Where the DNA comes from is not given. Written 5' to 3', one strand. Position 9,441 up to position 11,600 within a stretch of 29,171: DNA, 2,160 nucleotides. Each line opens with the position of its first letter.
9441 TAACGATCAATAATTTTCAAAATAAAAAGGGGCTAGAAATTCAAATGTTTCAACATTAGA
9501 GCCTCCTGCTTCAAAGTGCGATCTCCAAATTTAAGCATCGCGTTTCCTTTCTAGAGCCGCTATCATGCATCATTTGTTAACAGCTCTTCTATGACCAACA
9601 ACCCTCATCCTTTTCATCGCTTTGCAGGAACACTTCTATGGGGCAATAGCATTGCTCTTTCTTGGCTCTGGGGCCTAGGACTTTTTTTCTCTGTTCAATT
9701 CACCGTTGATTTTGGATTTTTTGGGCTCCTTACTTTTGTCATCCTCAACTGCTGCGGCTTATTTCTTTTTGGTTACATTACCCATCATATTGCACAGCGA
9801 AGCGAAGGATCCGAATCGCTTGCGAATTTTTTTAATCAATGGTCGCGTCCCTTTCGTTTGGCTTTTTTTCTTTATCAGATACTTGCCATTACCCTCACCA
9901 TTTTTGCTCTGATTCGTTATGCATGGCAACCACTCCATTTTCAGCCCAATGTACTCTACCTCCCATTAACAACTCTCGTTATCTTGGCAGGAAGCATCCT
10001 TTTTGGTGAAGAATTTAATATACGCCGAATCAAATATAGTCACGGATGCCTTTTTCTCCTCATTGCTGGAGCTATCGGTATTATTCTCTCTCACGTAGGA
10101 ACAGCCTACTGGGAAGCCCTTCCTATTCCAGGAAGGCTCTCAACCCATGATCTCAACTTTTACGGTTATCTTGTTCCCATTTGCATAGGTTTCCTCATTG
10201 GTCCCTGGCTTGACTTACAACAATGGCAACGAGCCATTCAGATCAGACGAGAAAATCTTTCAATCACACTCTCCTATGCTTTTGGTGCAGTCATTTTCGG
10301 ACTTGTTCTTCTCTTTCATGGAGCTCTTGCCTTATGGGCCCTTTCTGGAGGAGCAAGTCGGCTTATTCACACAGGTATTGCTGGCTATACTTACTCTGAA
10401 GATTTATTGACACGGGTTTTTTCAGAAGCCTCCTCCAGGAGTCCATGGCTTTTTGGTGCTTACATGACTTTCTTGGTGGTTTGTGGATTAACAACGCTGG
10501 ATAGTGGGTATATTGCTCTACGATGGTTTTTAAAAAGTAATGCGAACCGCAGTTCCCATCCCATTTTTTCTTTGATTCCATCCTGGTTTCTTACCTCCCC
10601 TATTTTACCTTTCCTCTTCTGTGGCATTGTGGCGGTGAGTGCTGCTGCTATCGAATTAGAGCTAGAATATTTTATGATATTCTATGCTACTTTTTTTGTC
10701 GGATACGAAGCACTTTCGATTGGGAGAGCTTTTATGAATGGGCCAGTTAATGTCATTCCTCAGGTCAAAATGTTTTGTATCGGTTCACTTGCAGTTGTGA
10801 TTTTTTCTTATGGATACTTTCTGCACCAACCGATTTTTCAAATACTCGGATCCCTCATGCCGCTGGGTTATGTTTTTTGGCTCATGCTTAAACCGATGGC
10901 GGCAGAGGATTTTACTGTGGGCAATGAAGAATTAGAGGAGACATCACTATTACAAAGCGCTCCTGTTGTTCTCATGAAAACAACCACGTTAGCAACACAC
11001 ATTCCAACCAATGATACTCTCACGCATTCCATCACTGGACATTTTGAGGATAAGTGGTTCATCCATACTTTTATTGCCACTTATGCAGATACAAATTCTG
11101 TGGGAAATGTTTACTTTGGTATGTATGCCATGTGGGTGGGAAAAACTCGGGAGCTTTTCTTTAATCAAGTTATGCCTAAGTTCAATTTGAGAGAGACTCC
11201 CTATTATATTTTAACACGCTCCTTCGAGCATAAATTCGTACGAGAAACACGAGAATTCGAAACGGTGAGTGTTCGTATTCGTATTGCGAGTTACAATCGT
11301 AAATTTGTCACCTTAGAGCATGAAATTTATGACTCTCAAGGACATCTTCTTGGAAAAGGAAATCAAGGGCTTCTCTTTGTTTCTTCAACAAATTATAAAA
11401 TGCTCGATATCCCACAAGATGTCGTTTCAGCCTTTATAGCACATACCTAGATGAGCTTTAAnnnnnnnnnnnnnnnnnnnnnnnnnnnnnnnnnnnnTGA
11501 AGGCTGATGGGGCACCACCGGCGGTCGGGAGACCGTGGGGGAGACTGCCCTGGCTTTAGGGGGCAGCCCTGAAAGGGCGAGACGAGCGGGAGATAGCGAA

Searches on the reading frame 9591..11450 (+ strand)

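Call 8: search_protein_families(library=pfam, proteins=[window:9591-11450:+])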
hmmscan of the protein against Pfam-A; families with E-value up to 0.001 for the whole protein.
window:9591-11450:+ (619 aa): 2 families
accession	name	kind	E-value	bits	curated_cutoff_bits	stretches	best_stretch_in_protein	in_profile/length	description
PF13279.12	4HBT_2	-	7.5e-10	39.7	25.5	1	499-615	4-122/122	Thioesterase-like superfamily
PF03061.28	4HBT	-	0.00014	22.5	20.6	1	505-586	2-77/79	Thioesterase superfamily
